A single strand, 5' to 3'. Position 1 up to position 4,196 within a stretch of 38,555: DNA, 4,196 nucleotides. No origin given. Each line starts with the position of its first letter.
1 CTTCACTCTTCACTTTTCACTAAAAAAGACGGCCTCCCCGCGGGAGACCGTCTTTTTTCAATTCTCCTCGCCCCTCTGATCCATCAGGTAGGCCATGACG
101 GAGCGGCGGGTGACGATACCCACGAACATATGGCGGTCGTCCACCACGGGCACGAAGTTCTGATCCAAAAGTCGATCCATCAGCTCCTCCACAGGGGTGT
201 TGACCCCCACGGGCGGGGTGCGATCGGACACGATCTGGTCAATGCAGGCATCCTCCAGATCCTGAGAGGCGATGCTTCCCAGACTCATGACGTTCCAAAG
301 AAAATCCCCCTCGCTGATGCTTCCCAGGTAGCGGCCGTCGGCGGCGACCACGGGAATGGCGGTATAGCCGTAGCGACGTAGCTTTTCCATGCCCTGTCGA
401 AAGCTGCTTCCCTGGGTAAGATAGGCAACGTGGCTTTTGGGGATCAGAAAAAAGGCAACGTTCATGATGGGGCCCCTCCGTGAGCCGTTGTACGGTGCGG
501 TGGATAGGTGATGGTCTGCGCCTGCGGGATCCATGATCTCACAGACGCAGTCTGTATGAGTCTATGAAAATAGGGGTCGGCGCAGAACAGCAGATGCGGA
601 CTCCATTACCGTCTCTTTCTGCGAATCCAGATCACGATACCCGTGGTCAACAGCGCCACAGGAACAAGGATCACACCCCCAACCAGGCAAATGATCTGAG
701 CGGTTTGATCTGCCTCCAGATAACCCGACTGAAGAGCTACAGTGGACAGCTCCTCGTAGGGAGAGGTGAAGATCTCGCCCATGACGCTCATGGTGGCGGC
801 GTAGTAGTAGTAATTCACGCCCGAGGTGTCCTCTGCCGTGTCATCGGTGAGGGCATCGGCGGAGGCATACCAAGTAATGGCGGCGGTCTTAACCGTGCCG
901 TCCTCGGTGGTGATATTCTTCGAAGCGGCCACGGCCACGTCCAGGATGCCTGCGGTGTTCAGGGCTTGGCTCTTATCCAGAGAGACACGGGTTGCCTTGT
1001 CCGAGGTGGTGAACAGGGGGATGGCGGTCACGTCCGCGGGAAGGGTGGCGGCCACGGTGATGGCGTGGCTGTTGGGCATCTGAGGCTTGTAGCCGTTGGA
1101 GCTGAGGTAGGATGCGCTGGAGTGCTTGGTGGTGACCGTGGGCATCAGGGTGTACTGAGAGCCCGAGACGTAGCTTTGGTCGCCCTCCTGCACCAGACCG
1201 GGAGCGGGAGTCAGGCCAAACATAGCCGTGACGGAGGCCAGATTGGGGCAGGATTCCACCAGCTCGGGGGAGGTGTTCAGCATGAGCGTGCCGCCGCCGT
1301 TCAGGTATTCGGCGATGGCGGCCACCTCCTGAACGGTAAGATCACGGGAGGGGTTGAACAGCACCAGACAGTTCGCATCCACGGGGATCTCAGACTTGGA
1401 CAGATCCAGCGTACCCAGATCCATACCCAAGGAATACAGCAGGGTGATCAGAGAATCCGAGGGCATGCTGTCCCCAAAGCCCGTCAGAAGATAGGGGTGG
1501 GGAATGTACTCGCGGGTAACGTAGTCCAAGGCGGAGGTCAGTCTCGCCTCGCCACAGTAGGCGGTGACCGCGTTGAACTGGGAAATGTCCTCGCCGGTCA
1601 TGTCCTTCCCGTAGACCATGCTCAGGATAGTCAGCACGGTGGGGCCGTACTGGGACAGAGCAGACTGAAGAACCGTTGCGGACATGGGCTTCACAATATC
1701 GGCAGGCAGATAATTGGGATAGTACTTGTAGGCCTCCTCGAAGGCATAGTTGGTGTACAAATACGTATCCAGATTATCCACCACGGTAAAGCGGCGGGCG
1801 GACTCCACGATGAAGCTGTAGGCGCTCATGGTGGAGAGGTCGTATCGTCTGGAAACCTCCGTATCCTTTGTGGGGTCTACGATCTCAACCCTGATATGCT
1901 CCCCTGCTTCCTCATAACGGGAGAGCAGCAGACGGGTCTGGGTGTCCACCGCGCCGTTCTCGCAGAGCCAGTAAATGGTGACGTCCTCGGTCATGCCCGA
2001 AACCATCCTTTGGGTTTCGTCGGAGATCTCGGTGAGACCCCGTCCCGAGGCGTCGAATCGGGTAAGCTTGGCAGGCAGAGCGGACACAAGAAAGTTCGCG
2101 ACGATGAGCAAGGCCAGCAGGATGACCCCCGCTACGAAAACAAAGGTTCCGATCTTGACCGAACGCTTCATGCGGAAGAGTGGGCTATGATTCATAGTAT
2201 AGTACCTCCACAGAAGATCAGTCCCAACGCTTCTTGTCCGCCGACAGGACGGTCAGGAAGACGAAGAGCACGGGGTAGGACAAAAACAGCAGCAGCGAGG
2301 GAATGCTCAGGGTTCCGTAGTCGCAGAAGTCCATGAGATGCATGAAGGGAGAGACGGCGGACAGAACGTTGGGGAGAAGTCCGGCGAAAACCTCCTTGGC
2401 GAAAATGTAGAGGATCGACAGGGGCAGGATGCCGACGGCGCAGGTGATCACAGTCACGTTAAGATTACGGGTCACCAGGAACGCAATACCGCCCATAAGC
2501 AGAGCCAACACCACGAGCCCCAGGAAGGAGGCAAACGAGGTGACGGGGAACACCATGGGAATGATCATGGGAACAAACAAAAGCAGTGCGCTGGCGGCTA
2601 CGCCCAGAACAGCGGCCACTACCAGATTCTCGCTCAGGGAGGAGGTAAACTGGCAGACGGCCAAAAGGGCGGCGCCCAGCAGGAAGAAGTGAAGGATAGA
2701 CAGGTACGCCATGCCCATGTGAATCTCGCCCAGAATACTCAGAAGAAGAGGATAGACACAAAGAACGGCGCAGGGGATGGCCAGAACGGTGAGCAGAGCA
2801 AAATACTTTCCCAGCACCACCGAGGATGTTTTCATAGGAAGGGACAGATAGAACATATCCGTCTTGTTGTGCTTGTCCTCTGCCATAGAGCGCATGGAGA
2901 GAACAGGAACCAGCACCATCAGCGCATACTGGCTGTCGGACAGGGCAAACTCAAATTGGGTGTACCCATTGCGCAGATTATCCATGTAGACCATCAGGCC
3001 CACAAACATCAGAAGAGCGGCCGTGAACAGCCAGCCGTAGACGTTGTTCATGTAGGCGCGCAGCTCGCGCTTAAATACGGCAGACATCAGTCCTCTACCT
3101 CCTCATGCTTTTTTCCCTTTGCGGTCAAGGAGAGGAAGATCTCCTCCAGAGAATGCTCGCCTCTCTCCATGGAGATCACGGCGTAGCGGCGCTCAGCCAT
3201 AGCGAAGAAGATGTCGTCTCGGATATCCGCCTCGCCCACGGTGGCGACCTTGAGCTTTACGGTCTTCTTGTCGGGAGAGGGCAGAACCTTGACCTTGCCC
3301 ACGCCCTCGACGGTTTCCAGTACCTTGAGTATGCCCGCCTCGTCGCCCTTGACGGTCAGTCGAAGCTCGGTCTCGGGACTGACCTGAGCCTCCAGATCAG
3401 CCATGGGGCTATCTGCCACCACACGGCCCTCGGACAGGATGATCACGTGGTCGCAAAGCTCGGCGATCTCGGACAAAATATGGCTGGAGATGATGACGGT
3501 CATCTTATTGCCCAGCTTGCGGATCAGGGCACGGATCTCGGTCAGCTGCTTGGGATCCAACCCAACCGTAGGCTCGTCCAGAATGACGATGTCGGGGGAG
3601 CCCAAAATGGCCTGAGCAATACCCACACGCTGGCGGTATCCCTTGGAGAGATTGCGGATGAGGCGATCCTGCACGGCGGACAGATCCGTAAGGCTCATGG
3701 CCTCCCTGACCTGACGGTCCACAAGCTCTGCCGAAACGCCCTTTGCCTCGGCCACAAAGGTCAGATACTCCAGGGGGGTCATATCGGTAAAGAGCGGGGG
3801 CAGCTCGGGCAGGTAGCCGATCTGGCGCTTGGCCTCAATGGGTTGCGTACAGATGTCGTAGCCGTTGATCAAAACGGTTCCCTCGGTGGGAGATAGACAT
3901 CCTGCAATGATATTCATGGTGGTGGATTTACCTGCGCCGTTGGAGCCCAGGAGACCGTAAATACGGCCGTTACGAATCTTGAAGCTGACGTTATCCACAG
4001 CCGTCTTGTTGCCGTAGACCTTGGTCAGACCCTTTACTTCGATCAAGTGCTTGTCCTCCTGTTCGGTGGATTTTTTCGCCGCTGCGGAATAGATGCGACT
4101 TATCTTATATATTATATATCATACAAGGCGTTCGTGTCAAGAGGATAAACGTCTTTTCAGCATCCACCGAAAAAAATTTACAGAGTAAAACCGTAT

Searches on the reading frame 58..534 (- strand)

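Call 8: search_protein_families(library=pfam, proteins=[window:58-534:-], max_evalue=0.00001)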
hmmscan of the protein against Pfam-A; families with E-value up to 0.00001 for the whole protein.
window:58-534:- (158 aa): 1 family
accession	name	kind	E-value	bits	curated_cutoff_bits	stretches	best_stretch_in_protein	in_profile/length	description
PF00571.33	CBS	-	7.6e-17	61.8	24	2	101-151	4-56/57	CBS domain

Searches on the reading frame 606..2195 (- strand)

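Call 8: search_protein_families(library=pfam, proteins=[window:606-2195:-], max_evalue=0.00001)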
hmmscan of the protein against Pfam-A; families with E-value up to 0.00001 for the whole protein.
window:606-2195:- (529 aa): 2 families
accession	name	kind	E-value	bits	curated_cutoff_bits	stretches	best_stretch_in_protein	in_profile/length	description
PF09822.16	ABC_transp_aux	-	7.4e-10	39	34.7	1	245-453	17-263/288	ABC-type uncharacterized transport system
PF23357.1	DUF7088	-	3.4e-08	34.1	27.8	1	57-131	7-88/105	Domain of unknown function (DUF7088)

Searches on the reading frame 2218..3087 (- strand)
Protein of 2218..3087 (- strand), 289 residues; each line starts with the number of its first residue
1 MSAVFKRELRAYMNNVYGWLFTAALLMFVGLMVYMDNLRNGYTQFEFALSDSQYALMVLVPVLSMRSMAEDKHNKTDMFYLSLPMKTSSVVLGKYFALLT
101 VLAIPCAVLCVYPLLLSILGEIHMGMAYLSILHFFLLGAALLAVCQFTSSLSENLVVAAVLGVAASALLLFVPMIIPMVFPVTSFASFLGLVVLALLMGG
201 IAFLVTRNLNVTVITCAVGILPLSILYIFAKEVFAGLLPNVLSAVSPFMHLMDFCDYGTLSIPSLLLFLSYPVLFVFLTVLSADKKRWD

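Call 8: search_protein_families(library=pfam, proteins=[window:2218-3087:-], max_evalue=0.00001)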
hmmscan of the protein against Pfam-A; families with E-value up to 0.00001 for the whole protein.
window:2218-3087:- (289 aa): 0 families

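Call 35: search_protein_families(library=pfam, proteins=[window:2218-3087:-], max_evalue=1)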
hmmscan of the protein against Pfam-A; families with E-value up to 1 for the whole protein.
window:2218-3087:- (289 aa): 3 families
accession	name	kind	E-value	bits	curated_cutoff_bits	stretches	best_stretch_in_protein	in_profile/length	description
PF13346.12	ABC2_membrane_5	-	0.00019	21.5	25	1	54-199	41-193/205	ABC-2 family transporter protein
PF12679.13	ABC2_membrane_2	-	0.0023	17.7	27.2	1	3-177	2-203/283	ABC-2 family transporter protein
PF12698.13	ABC2_membrane_3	-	0.061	12.8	31.6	0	55-213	170-322/347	ABC-2 family transporter protein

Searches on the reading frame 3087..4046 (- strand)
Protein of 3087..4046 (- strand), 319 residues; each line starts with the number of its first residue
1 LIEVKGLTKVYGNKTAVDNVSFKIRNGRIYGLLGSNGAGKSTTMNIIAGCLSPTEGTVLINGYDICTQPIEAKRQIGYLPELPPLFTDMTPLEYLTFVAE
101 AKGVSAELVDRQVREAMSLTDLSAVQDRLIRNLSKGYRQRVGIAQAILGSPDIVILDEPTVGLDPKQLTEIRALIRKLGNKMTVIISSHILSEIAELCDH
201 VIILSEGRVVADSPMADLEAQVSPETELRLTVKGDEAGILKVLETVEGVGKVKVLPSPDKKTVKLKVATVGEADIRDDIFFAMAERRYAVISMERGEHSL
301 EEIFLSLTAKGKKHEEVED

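Call 8: search_protein_families(library=pfam, proteins=[window:3087-4046:-], max_evalue=0.00001)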
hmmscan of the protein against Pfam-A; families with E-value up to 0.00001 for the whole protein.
window:3087-4046:- (319 aa): 2 families
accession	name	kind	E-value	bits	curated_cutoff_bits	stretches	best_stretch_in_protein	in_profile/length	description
PF00005.33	ABC_tran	-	2.4e-32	112.8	25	1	18-160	2-136/137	ABC transporter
PF13304.12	AAA_21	-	8.4e-11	42.9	27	1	106-192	210-301/304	AAA domain, putative AbiEii toxin, Type IV TA system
